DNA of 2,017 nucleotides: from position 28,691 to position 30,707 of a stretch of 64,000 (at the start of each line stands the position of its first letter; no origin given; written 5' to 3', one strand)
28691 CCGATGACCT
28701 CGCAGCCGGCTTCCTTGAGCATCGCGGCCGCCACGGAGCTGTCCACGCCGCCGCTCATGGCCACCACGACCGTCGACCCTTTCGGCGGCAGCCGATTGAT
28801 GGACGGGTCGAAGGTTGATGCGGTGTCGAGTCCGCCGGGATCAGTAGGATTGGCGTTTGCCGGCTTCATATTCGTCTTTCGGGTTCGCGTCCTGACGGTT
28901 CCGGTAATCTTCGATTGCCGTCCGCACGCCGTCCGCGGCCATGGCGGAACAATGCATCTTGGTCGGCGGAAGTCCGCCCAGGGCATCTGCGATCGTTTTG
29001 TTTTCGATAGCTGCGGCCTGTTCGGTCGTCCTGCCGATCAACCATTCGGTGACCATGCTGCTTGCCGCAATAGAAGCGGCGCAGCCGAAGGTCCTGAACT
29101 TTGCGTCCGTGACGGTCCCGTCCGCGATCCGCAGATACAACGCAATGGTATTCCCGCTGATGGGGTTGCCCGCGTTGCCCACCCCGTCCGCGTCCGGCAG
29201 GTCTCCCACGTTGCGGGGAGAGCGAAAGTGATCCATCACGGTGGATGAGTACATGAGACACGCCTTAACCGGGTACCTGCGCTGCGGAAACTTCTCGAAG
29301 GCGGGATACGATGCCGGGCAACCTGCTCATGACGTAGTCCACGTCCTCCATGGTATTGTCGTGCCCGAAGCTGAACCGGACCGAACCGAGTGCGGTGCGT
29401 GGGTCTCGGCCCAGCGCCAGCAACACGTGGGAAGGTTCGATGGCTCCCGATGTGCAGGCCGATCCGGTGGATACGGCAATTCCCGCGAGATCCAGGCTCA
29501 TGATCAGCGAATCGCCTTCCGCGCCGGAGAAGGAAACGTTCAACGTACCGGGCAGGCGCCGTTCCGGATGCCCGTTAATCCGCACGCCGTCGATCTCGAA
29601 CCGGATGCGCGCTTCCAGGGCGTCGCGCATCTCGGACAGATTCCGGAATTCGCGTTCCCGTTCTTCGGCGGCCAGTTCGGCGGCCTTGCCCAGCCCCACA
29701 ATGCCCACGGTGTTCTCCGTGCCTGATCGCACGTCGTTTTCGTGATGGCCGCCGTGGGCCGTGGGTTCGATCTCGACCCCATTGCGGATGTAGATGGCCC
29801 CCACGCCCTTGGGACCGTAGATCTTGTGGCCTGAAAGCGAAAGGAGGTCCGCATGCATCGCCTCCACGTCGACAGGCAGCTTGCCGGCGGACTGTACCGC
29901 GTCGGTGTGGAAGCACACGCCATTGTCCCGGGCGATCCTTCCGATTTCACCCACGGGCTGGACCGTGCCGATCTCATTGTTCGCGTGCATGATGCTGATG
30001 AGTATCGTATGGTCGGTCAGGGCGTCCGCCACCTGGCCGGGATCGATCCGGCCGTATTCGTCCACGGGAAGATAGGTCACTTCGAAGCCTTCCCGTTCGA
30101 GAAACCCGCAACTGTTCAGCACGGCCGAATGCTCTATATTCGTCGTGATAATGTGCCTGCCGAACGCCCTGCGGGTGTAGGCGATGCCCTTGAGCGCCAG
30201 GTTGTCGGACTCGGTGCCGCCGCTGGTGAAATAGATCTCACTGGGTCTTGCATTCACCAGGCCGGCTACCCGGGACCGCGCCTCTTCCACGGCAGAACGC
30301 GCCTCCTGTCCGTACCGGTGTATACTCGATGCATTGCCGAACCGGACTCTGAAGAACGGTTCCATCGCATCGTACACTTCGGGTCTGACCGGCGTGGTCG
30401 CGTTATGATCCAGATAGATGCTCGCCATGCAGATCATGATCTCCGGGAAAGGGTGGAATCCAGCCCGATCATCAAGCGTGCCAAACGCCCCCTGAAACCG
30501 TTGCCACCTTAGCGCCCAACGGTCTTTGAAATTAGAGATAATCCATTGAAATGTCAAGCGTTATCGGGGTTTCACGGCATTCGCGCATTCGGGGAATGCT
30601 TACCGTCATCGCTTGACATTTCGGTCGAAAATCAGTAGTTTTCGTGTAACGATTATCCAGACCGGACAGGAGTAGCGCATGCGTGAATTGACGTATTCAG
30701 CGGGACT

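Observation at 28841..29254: IscU-like scaffold lacking the first conserved cluster-ligand cysteine (PACGD to PISGN)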

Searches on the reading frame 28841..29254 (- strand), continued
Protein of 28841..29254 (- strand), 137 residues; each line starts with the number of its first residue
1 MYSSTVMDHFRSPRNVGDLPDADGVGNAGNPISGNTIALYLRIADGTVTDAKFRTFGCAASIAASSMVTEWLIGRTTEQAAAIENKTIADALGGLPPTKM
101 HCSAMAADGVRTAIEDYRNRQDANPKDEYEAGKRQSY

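Call 57: find_homologous_proteins(query=P0196, max_evalue=1e-20)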
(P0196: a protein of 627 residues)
Query P0196 (627 aa): 278 proteins with E <= 1e-20 among 8000 candidates; the best 120 are listed.
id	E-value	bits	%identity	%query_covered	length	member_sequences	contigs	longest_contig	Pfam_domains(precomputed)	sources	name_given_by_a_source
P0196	0.0e+0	1435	100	100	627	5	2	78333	PF00899.28,PF01592.22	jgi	jgi:Dinucleotide-utilizing enzymes involved in molybdopterin and thiamine biosynthesis family 2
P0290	0.0e+0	1229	85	100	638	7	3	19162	PF00899.28,PF01592.22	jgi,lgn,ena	-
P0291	0.0e+0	1184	83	100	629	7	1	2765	PF00899.28,PF01592.22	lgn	-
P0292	2.7e-263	893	65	100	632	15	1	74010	PF00899.28,PF01592.22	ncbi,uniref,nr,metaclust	ncbi:ThiF family adenylyltransferase [Acetobacterium wieringae]|uniref:Molybdopterin-synthase adenyl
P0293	1.4e-261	888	65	100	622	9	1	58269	PF00899.28,PF01592.22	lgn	-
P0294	9.7e-257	872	65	100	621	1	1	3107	PF00899.28,PF01592.22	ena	-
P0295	8.7e-256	869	63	100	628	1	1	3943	PF00899.28,PF01592.22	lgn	-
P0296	4.0e-254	863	63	100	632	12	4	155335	PF00899.28,PF01592.22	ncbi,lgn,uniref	ncbi:ThiF family adenylyltransferase [Acetobacterium malicum]|uniref:ThiF family adenylyltransferase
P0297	1.1e-253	862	63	100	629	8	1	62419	PF00899.28,PF01592.22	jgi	jgi:molybdopterin/thiamine biosynthesis adenylyltransferase/NifU-like protein involved in Fe-S clust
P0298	8.7e-253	859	63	100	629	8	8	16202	PF00899.28,PF01592.22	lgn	-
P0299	8.2e-252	856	63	100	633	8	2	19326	PF00899.28,PF01592.22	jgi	jgi:molybdopterin/thiamine biosynthesis adenylyltransferase/NifU-like protein involved in Fe-S clust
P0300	1.5e-250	851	63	100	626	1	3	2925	PF00899.28,PF01592.22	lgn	-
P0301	1.1e-249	849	63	100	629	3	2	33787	PF00899.28,PF01592.22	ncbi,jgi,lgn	-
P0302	1.4e-249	848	63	100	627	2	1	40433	PF00899.28,PF01592.22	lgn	-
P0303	7.2e-246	836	62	100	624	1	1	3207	PF00899.28,PF01592.22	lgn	-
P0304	2.5e-244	831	61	100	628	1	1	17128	PF00899.28,PF01592.22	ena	-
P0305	3.0e-234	798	61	97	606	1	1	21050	PF00899.28,PF01592.22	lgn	-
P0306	5.1e-213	727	53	100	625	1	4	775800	PF00899.28,PF01592.22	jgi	jgi:molybdopterin/thiamine biosynthesis adenylyltransferase/NifU-like protein involved in Fe-S clust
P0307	2.8e-205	702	53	100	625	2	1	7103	PF00899.28,PF01592.22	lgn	-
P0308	1.0e-203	697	53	100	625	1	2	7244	PF00899.28,PF01592.22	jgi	jgi:molybdopterin/thiamine biosynthesis adenylyltransferase/NifU-like protein involved in Fe-S clust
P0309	3.3e-199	682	51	100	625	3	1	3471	PF00899.28,PF01592.22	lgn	-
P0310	5.5e-198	678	51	100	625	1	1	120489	PF00899.28,PF01592.22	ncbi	ncbi:MAG: ThiF family adenylyltransferase [Acetobacterium sp.]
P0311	5.3e-196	671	51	100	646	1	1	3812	PF00899.28,PF01592.22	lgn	-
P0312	1.1e-194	667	50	100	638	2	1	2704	PF00899.28,PF01592.22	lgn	-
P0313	3.1e-194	665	50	100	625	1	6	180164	PF00899.28,PF01592.22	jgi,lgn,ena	-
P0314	2.9e-193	662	50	100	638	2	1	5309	PF00899.28,PF01592.22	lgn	-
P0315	9.9e-193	660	51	100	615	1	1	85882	PF00899.28,PF01592.22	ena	-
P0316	1.1e-191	657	50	100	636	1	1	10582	PF00899.28,PF01592.22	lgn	-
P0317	2.5e-191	656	49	100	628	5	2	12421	PF00899.28,PF01592.22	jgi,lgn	-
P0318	9.0e-191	654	50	100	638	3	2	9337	PF00899.28,PF01592.22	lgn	-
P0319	1.1e-190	654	49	100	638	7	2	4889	PF00899.28,PF01592.22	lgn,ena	-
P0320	3.4e-189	649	50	100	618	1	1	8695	PF00899.28,PF01592.22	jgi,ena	-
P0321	1.6e-188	647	49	100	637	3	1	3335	PF00899.28,PF01592.22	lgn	-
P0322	2.3e-188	646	50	100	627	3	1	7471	PF00899.28,PF01592.22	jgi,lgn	-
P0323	1.1e-187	644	48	100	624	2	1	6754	PF00899.28,PF01592.22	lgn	-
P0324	2.3e-187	643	50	100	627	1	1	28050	PF00899.28,PF01592.22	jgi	-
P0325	7.7e-187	641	48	100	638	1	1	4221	PF00899.28,PF01592.22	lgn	-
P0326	4.2e-186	639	49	100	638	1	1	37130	PF00899.28,PF01592.22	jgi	jgi:molybdopterin/thiamine biosynthesis adenylyltransferase/NifU-like protein involved in Fe-S clust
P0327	1.2e-185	637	49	100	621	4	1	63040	PF00899.28,PF01592.22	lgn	-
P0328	2.2e-177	610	49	100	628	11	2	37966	PF00899.28,PF01592.22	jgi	-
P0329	2.6e-169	583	48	100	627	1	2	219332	PF00899.28,PF01592.22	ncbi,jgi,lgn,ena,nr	ncbi:MAG: hypothetical protein CVV02_07865 [Firmicutes bacterium HGW-Firmicutes-7]|nr:MAG: hypotheti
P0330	3.9e-168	579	48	100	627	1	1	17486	PF00899.28,PF01592.22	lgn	-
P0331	1.6e-162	561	48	97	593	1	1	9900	PF00899.28,PF01592.22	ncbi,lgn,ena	-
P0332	7.5e-162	558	45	97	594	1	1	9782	PF00899.28,PF01592.22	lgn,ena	-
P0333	2.9e-159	550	45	100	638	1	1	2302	PF00899.28,PF01592.22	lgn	-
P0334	8.8e-159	548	45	100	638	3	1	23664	PF00899.28,PF01592.22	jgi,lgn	jgi:molybdopterin/thiamine biosynthesis adenylyltransferase/NifU-like protein involved in Fe-S clust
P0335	3.6e-158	546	46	97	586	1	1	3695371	PF00899.28,PF01592.22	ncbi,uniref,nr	ncbi:ThiF family adenylyltransferase [Alkalicella caledoniensis]|uniref:ThiF family adenylyltransfer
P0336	6.1e-149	516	45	97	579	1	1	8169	PF00899.28,PF01592.22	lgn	-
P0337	4.0e-146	506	43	97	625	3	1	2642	PF00899.28,PF01592.22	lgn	-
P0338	7.2e-145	502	43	97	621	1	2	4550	PF00899.28,PF01592.22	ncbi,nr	ncbi:MAG: ThiF family adenylyltransferase [Bacillota bacterium]|nr:ThiF family adenylyltransferase [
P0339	3.7e-142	493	41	97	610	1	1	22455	PF00899.28,PF01592.22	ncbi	-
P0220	5.6e-142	493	41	97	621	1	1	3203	PF00899.28,PF01592.22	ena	-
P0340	2.7e-141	490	42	97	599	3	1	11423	PF00899.28,PF01592.22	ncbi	-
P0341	1.5e-140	488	42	97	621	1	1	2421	PF00899.28,PF01592.22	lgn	-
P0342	2.1e-140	488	43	97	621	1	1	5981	PF00899.28,PF01592.22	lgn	-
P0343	2.9e-138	480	42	97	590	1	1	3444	PF00899.28,PF01592.22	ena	-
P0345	4.5e-134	467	41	96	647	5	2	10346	PF00899.28,PF01592.22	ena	-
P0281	9.4e-125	436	40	100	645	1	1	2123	PF00899.28,PF01592.22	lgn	-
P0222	4.2e-120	420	42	94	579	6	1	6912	PF00899.28,PF01592.22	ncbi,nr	ncbi:MAG: ThiF family adenylyltransferase [Tissierellales bacterium]|nr:ThiF family adenylyltransfer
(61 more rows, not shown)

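Call 58: find_encoding_contigs(protein=P0292, flank=6000, max_places=2)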
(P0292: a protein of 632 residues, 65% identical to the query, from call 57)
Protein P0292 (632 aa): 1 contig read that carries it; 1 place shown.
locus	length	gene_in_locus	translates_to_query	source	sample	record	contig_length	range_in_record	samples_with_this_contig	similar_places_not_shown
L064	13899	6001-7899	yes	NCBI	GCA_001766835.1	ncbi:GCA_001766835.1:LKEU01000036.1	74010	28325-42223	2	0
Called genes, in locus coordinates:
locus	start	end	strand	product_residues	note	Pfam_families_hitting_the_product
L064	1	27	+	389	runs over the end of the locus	PF01855:POR_N, PF02780:Transketolase_C (weak), PF17147:PFOR_II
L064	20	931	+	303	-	PF02775:TPP_enzyme_C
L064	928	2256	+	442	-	PF00501:AMP-binding, PF14535:AMP-binding_C_2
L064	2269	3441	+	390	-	PF00155:Aminotran_1_2, PF01041:DegT_DnrJ_EryC1 (weak)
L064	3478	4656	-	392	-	PF00155:Aminotran_1_2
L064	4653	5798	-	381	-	PF01053:Cys_Met_Meta_PP, PF00155:Aminotran_1_2 (weak)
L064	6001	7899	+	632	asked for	PF01592:NifU_N, PF00899:ThiF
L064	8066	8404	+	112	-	PF10087:DUF2325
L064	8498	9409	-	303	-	PF00291:PALP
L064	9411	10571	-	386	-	PF01053:Cys_Met_Meta_PP, PF00155:Aminotran_1_2 (weak), PF00266:Aminotran_5 (weak)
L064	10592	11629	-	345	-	PF01208:URO-D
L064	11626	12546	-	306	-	PF04204:HTS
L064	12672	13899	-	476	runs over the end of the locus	PF01053:Cys_Met_Meta_PP, PF01041:DegT_DnrJ_EryC1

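Call 59: find_encoding_contigs(protein=P0335, flank=6000, max_places=1)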
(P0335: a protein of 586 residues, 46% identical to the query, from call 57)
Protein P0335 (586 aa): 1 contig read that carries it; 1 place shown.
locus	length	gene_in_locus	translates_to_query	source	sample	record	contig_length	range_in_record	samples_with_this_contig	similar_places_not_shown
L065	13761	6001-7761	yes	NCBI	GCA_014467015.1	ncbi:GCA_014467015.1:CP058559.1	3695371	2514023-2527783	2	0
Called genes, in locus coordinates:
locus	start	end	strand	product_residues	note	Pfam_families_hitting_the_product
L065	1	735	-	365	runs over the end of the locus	PF01926:MMR_HSR1, PF02421:FeoB_N, PF06071:YchF-GTPase_C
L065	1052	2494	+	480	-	PF00367:PTS_EIIB, PF02378:PTS_EIIC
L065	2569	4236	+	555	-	PF00128:Alpha-amylase, PF16657:Malt_amylase_C, PF23915:SusG_C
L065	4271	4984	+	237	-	PF00392:GntR, PF07702:UTRA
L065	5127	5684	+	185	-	-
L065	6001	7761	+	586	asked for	PF01592:NifU_N, PF00899:ThiF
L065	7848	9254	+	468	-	PF13396:PLDc_N, PF13091:PLDc_2, PF00614:PLDc (weak), PF13091:PLDc_2, PF00614:PLDc (weak)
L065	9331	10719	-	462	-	PF03553:Na_H_antiporter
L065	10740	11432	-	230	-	PF20730:YetF_N, PF04239:DUF421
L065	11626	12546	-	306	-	PF04655:APH_6_hur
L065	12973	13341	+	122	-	PF00392:GntR (weak)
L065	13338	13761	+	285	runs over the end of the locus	PF00005:ABC_tran, PF13304:AAA_21 (faint)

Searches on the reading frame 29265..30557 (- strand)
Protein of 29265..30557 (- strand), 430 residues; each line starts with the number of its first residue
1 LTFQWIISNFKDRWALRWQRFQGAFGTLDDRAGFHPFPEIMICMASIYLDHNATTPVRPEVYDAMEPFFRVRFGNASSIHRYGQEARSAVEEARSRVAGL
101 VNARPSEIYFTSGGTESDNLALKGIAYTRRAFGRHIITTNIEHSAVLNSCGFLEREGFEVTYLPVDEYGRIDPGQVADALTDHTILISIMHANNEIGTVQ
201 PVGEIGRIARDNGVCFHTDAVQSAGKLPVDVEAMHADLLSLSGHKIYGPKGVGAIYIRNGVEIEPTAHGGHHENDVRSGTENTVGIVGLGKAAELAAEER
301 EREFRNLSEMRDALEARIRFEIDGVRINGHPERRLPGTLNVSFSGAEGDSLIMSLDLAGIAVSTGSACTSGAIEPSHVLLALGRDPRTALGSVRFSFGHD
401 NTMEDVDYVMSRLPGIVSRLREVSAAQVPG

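Call 3: search_protein_families(library=pfam, proteins=[window:29265-30557:-])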
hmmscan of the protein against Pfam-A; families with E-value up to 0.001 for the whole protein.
window:29265-30557:- (430 aa): 3 families
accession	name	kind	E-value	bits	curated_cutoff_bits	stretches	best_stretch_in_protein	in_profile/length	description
PF00266.25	Aminotran_5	-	5.6e-91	305.7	21.5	1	47-409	1-371/371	Aminotransferase class-V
PF01212.27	Beta_elim_lyase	-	0.00061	19.6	27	1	108-244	50-198/288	Beta-eliminating lyase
PF01041.23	DegT_DnrJ_EryC1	-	0.00068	19.4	19.8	0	111-225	45-151/360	DegT/DnrJ/EryC1/StrS aminotransferase family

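Call 4: search_protein_families(library=ncbifam, proteins=[window:29265-30557:-])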
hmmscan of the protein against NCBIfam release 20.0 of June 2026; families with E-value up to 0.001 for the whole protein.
window:29265-30557:- (430 aa): 23 families
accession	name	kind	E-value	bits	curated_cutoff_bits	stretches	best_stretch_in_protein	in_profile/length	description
TIGR03402.1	FeS_nifS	equivalog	1.6e-160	534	530.75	1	47-425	1-378/379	cysteine desulfurase NifS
NF010611.0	PRK14012.1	equivalog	8.9e-134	446.4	548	1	45-424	5-386/406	IscS subfamily cysteine desulfurase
TIGR02006.1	IscS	equivalog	9e-130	433.3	643.2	1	46-424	4-382/402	IscS subfamily cysteine desulfurase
TIGR03235.1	DNA_S_dndA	equivalog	5.4e-120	400.9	480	1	48-396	1-352/353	cysteine desulfurase DndA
TIGR03403.1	nifS_epsilon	equivalog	8e-110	367.2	587.7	1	47-425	1-381/382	NifS family cysteine desulfurase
NF002806.0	PRK02948.1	subfamily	1.1e-103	347.2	304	1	47-419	2-374/381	IscS subfamily cysteine desulfurase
TIGR01977.1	am_tr_V_EF2568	hypoth_equivalog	1.5e-51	175.6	377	1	47-412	1-372/376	cysteine desulfurase family protein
TIGR01979.1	sufS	subfamily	2.3e-50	171.6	475.1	1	46-413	19-395/403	SufS family cysteine desulfurase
NF041166.1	f2_encap_cargo1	exception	6.2e-42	144.5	800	1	47-412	247-619/623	family 2A encapsulin nanocompartment cargo protein cysteine desulfurase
NF040779.1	Sec_lyase_SclA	exception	5.2e-39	134.2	525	1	47-416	1-376/378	selenocysteine lyase SclA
NF006791.0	PRK09295.1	equivalog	2.5e-34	119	661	1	46-373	24-369/406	cysteine desulfurase SufS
TIGR01976.1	am_tr_V_VC1184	hypoth_equivalog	2.9e-29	102.6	352.35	1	37-260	10-234/401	cysteine desulfurase-like protein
NF008126.0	PRK10874.1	equivalog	4.1e-29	101.9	607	1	43-412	17-391/401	cysteine desulfurase CsdA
TIGR03392.1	FeS_syn_CsdA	equivalog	9e-28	97.5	493.6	1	44-411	15-387/398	cysteine desulfurase CsdA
TIGR04343.1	egtE_PLP_lyase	equivalog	1.9e-21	76.3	400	1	86-263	52-221/370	ergothioneine biosynthesis PLP-dependent enzyme EgtE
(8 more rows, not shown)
